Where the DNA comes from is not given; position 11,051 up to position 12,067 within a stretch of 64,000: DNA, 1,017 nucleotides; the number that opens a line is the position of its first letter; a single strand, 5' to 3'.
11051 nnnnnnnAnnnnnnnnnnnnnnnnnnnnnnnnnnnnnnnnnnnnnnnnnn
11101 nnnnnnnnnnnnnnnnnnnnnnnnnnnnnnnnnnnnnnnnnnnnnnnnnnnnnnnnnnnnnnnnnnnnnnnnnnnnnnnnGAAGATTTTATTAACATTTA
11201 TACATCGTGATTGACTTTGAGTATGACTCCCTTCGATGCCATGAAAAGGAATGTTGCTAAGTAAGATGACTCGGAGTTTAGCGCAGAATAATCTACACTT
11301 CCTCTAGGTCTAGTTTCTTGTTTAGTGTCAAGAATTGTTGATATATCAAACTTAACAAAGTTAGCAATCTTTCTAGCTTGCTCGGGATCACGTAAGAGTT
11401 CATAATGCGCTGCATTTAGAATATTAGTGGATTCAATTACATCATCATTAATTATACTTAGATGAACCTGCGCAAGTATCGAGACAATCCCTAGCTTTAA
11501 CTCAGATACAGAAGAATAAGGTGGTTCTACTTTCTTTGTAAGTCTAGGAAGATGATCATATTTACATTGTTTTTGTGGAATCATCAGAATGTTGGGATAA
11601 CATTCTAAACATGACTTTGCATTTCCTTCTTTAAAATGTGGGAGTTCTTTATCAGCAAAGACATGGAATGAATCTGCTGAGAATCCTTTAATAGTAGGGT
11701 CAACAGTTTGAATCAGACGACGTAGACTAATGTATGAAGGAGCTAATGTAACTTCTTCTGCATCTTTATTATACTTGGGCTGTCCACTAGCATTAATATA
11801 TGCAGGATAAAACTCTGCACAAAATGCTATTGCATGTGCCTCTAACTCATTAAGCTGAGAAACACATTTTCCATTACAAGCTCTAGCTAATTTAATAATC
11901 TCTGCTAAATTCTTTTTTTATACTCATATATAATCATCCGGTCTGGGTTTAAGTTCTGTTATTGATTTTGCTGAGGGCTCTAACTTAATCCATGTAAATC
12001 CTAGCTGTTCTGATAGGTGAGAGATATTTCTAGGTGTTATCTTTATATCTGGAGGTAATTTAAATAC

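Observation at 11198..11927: Unknown gene interrupted at an A7 homopolymer: frameshift, sequencing error or programmed slippage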

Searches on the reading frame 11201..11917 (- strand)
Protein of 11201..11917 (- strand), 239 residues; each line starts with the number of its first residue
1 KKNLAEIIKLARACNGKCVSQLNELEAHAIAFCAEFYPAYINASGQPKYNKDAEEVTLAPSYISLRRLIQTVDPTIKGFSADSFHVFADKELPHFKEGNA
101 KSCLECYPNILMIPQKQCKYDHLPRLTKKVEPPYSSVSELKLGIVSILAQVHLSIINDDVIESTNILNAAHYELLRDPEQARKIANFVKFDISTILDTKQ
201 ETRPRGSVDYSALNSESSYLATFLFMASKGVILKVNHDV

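Call 48: predict_structure(alignment_id=A2)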
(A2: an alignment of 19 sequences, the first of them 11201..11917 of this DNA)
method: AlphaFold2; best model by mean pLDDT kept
length: 239 residues; sequences in the alignment: 19
mean_pLDDT: 51.0   pTM: 0.36
mean pLDDT of the five models: 51.0, 49.3, 46.9, 46.8, 45.2
residues with pLDDT >= 90: 2; 70-90: 54; 50-70: 59; < 50: 124
segments of 3 or more residues with pLDDT < 50: 35-38, 40-48, 60-135, 205-239
pLDDT, mean of each block of 10 residues (from residue 1): 66 71 73 53 46 57 42 38 25 28 31 31 30 47 67 72 63 75 75 86 44 35 35 29
secondary structure, 60 per line:
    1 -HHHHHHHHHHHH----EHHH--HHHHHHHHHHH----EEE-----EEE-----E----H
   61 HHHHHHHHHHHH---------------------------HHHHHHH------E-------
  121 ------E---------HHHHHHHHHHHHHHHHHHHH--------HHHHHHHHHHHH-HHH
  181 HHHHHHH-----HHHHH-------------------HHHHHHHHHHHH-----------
elements in order: H2-13 H24-34 E39-41 E47-49 H60-72 H100-106 H137-156 H165-176 H178-187 H193-197 H217-228

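Call 50: search_protein_representatives(alignment_id=A2)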
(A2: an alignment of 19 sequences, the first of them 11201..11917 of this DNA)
Query: 19 sequences, 241 profile positions. Proteins with E-value up to 0.001 (for the whole library): 29; up to 1e-10: 25; up to 1e-30: 10. The best 29 are listed.
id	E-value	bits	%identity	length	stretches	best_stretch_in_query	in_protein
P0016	4.3e-136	468.7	-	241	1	1-240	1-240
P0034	5.5e-89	314.4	-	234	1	3-239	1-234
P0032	7.5e-89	314.0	-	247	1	1-240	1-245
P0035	3.1e-51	190.8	-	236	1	5-239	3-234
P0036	5.7e-50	186.7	-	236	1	1-238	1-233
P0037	1.0e-48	182.6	-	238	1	1-240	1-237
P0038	1.3e-32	129.9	-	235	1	5-235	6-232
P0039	2.0e-31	125.9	-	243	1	1-236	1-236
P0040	2.4e-31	125.7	-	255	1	5-238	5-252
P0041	6.4e-31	124.3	-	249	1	5-179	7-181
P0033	2.0e-30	122.7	-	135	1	167-240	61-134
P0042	2.2e-29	119.3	-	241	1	3-237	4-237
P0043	3.3e-28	115.4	-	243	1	1-237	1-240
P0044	2.5e-27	112.6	-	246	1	2-236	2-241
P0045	1.4e-26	110.2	-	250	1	5-199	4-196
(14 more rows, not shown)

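Call 53: search_solved_structures(query=A4, max_evalue=10)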
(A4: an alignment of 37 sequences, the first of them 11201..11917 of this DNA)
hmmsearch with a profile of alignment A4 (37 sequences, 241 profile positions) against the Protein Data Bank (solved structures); distinct sequences matched with E-value up to 10: 4.
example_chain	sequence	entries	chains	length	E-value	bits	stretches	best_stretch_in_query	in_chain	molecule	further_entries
7bqr_A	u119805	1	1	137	0.15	14.9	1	98-214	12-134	Mussoc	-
1f75_A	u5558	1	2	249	0.48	13.2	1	85-111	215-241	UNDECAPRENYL PYROPHOSPHATE SYNTHETASE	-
9is4_1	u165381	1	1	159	0.87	12.4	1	89-151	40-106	PDZ domain-containing protein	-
7jli_A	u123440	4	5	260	1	12.1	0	85-110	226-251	Isoprenyl transferase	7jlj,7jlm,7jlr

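Call 54: search_protein_families(library=pfam, alignment_id=A4, max_evalue=1)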
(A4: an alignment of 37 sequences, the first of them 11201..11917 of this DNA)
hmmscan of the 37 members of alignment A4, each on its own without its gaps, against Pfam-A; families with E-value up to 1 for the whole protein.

A. member 1, window:11201-11917:- (239 aa): 0 families

B. families by the number of members that match (of 37 scanned): 15 families
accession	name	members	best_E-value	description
PF11183.13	PmrD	1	0.015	Polymyxin resistance protein PmrD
PF14630.12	ORC5_C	1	0.045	Origin recognition complex (ORC) subunit 5 C-terminus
PF20210.4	Laa1_Sip1_HTR5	1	0.061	Laa1/Sip1/HEATR5 HEAT repeat region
PF22004.1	SPAR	1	0.066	Small regulatory polypeptide of amino acid response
PF17821.6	DUF5583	1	0.09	Family of unknown function (DUF5583)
PF23084.1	KH_PARP14_1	1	0.095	PARP14, first type I KH domain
PF18395.6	Cas3_C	1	0.11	Cas3 C-terminal domain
PF17913.6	FHA_2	1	0.11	FHA domain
PF13656.11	RNA_pol_L_2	1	0.13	RNA polymerase Rpb3/Rpb11 dimerisation domain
PF23935.1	DUF7271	1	0.17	Domain of unknown function (DUF7271)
PF02430.21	AMA-1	1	0.18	Apical membrane antigen 1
PF19559.6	DUF6081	1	0.21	Family of unknown function (DUF6081)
PF12121.13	DD_K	1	0.21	Dermaseptin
PF21825.2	crAss001_48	1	0.23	crAss001_48 related protein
PF07764.18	Omega_Repress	1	0.24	Omega Transcriptional Repressor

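Call 56: predict_structure(alignment_id=A4)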
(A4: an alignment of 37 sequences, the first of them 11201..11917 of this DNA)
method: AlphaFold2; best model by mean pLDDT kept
length: 239 residues; sequences in the alignment: 37
mean_pLDDT: 90.6   pTM: 0.63
mean pLDDT of the five models: 90.6, 90.4, 90.1, 90.0, 89.6
residues with pLDDT >= 90: 179; 70-90: 46; 50-70: 11; < 50: 3
segments of 3 or more residues with pLDDT < 50: none
pLDDT, mean of each block of 10 residues (from residue 1): 95 95 97 97 86 96 93 93 95 95 95 95 86 83 96 81 80 95 96 93 84 84 93 71
secondary structure, 60 per line:
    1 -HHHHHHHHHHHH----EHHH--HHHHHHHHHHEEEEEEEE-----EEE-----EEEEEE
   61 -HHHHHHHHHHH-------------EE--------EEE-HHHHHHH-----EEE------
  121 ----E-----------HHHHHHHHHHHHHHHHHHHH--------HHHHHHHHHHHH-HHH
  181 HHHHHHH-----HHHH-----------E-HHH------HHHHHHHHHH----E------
elements in order: H2-13 H24-33 E34-41 E47-49 E55-60 H62-72 E96-98 H100-106 E112-114 H137-156 H165-176 H178-187 H193-196 H219-228

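Call 75: fold_search(model_id=the predicted structure, library=viral)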
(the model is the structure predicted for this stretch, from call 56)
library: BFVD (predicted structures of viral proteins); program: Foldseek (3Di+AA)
matches with E <= 10: 97; with E <= 0.001: 8
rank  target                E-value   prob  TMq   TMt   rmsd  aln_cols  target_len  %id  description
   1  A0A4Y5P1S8            1.6e-21  1.00  0.52  0.52  13.6       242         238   35  Uncharacterized protein [Pantoea phage vB_PagS_AAS21]
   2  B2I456                6.1e-19  1.00  0.49  0.88   2.4       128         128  100  Uncharacterized protein [Escherichia phage Eps7]
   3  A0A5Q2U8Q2            5.0e-17  1.00  0.57  0.57   8.9       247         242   24  (no name in the UniProt tables at hand)
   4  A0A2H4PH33            1.3e-13  1.00  0.45  0.44  14.0       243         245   27  Uncharacterized protein [Klebsiella phage Sugarland]
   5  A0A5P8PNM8            8.6e-12  1.00  0.46  0.50  16.9       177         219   24  (no name in the UniProt tables at hand)
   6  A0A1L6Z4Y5            1.5e-04  1.00  0.39  0.33  12.8       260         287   13  Uncharacterized protein [Klebsiella phage vB_Kpn_IME260]
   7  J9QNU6                1.6e-04  0.96  0.24  0.15  17.1       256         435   20  Uncharacterized protein [Pectobacterium phage My1]
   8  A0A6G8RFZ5            2.9e-04  1.00  0.40  0.33  14.0       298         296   13  Uncharacterized protein [Salmonella phage beppo]
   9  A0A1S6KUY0            1.8e-03  1.00  0.34  0.28   4.1       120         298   13  Uncharacterized protein [Providencia phage vB_PreS_PR1]
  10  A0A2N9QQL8            4.5e-03  1.00  0.24  0.52   8.4        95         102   29  Uncharacterized protein [Shigella phage SSP1]
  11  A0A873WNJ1            7.1e-03  1.00  0.34  0.26   7.8       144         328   14  Uncharacterized protein [Providencia phage PSTCR5]
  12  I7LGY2                1.9e-02  1.00  0.34  0.29   6.0       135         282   16  Uncharacterized protein [Yersinia phage phiR2-01]
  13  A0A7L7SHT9            7.8e-02  0.98  0.25  0.19   5.3        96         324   14  (no name in the UniProt tables at hand)
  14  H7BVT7                7.7e-01  0.09  0.18  0.12  16.2       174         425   14  (no name in the UniProt tables at hand)
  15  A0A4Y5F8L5            9.7e-01  0.06  0.11  0.13  13.3        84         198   17  CP (Fragment) [Grapevine leafroll-associated virus 13]
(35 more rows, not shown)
